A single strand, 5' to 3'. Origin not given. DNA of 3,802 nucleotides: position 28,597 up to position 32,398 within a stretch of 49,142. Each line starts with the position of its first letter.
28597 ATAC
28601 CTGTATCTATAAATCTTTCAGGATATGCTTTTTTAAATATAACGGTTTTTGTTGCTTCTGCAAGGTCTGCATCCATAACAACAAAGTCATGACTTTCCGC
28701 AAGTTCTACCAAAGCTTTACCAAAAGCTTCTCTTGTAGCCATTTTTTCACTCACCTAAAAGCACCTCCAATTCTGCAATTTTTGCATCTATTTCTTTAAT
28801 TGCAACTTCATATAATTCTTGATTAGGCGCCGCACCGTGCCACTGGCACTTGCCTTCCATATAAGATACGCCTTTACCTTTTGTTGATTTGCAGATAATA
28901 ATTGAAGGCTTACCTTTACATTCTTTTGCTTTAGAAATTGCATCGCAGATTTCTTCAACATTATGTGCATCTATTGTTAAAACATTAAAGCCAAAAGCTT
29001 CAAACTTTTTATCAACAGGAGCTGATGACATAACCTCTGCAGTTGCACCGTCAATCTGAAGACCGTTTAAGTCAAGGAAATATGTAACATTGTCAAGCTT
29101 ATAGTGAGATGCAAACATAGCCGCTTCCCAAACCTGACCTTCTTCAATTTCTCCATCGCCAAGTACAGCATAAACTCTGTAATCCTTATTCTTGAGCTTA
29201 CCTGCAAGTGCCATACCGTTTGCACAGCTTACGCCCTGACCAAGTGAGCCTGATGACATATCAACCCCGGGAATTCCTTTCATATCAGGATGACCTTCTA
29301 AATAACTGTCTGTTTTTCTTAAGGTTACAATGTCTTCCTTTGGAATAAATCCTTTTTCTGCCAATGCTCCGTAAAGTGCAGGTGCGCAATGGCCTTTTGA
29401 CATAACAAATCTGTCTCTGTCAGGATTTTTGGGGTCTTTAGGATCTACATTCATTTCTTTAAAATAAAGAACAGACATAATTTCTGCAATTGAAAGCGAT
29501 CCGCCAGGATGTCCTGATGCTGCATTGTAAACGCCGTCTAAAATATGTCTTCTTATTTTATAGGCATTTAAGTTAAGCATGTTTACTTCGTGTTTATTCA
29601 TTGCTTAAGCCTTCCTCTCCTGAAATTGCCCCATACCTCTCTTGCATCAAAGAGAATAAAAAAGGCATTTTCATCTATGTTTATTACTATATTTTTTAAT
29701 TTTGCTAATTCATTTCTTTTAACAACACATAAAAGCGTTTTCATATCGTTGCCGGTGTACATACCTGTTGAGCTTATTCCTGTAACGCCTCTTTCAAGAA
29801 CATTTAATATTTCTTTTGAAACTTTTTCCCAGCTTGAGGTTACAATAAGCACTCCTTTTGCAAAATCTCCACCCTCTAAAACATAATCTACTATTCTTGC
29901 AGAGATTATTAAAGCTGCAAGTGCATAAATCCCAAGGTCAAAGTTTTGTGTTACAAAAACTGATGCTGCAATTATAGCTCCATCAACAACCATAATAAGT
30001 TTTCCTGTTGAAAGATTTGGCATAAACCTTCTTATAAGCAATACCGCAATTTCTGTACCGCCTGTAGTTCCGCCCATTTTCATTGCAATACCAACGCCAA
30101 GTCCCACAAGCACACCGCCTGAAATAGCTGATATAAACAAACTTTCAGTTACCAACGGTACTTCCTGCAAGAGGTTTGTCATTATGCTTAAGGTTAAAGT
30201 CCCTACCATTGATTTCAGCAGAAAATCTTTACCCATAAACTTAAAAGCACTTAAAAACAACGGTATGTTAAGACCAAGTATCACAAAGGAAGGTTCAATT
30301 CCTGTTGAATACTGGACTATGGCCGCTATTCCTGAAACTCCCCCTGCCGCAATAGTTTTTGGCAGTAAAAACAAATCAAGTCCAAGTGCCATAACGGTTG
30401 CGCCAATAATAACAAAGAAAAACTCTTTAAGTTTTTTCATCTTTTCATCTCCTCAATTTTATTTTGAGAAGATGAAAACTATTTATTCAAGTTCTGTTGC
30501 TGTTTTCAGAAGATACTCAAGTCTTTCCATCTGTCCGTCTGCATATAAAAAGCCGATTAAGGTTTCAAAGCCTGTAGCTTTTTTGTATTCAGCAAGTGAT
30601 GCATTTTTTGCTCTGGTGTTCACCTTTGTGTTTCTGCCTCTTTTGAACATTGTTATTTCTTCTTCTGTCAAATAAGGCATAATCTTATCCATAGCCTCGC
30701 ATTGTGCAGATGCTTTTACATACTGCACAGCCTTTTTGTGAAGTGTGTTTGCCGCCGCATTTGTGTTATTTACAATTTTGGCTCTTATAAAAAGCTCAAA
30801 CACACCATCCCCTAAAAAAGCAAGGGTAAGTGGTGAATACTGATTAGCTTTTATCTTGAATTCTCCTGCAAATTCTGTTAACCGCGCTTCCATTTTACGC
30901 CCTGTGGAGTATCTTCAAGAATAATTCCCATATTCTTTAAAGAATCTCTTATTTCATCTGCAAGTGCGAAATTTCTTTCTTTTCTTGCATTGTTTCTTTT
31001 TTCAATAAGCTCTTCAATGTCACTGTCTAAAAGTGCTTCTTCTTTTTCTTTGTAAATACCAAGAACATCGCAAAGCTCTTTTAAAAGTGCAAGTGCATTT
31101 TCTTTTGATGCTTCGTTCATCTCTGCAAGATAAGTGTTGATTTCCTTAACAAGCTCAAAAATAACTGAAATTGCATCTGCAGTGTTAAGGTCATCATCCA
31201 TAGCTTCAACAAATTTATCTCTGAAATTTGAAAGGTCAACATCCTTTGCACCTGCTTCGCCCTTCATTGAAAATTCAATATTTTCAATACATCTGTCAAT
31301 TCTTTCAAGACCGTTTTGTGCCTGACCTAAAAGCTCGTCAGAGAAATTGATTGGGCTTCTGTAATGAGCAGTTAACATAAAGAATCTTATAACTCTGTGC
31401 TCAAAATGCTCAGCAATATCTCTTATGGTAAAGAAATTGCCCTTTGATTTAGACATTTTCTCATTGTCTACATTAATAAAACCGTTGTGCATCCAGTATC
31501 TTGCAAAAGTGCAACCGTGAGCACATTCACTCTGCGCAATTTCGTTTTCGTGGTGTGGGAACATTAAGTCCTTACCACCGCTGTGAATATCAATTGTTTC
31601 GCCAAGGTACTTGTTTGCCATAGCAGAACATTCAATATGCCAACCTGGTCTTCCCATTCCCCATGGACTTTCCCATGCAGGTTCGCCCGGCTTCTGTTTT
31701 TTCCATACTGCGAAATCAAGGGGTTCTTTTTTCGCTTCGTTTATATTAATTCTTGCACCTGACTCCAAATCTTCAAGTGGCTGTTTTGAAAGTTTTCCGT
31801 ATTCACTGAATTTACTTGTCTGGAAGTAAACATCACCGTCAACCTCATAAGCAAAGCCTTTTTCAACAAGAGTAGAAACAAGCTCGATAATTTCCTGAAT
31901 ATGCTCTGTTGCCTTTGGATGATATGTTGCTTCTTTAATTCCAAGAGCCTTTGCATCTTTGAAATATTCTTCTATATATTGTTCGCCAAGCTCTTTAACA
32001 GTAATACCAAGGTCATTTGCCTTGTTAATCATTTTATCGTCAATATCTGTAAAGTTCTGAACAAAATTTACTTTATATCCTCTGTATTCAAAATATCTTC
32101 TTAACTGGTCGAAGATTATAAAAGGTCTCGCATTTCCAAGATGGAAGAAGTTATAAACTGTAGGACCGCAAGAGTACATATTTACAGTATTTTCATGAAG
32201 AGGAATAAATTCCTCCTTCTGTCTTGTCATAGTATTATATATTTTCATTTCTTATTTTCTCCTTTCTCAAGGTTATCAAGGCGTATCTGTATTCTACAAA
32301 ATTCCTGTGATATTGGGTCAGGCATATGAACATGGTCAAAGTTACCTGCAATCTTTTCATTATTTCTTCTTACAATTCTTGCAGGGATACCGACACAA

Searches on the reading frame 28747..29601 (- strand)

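Call 57: search_protein_families(library=pfam, proteins=[window:28747-29601:-], max_evalue=0.00001)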
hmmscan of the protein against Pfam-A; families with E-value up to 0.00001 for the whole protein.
window:28747-29601:- (284 aa): 4 families
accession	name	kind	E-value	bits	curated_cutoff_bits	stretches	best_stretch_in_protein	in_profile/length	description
PF00456.26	Transketolase_N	-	2.2e-58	198.3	22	1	15-261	8-265/334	Transketolase, thiamine diphosphate binding domain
PF13292.11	DXP_synthase_N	-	2.3e-11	43.9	21.2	1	8-168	17-161/274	1-deoxy-D-xylulose-5-phosphate synthase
PF00676.26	E1_dh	-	2.3e-08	33.8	22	1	116-228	99-210/300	Dehydrogenase E1 component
PF09364.15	XFP_N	-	7.8e-07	28.7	23.7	1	109-221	131-243/364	XFP N-terminal domain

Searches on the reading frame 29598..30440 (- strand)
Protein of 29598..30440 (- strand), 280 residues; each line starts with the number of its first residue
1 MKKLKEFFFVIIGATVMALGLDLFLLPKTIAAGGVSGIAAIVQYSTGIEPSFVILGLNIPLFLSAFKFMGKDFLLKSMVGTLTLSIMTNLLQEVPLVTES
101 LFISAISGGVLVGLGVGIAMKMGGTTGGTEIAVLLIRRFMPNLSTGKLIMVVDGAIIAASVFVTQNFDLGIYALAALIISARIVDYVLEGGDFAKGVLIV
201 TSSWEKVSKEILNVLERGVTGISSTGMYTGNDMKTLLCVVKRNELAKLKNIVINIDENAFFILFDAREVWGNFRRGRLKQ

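Call 57: search_protein_families(library=pfam, proteins=[window:29598-30440:-], max_evalue=0.00001)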
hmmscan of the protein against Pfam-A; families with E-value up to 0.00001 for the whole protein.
window:29598-30440:- (280 aa): 2 families
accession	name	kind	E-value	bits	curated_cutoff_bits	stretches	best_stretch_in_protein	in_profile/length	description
PF02588.21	YitT_membrane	-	9.3e-55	185.6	24.3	1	7-211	2-204/205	Uncharacterised 5xTM membrane BCR, YitT family COG1284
PF10035.14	DUF2179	-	3.2e-19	68.9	22.8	1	217-271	1-55/55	Uncharacterized protein conserved in bacteria (DUF2179)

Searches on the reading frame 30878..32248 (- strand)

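Call 57: search_protein_families(library=pfam, proteins=[window:30878-32248:-], max_evalue=0.00001)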
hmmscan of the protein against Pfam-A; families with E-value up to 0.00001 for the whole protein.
window:30878-32248:- (456 aa): 5 families
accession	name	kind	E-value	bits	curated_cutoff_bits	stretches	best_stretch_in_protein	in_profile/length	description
PF01406.26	tRNA-synt_1e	-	3.2e-138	460.6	27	1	15-311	3-300/301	tRNA synthetases class I (C) catalytic domain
PF09190.17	DALR_2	-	6.3e-19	68.7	22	1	345-398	1-55/57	DALR domain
PF09334.17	tRNA-synt_1g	-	2.9e-17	62.9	20.1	2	33-145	12-125/391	tRNA synthetases class I (M)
PF01921.24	tRNA-synt_1f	-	7.4e-09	35.4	27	1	217-310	233-328/360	tRNA synthetases class I (K)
PF23493.1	CysS_C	-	2.5e-06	27.9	23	1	407-453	4-50/51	Cysteinyl-tRNA ligase anticodon binding domain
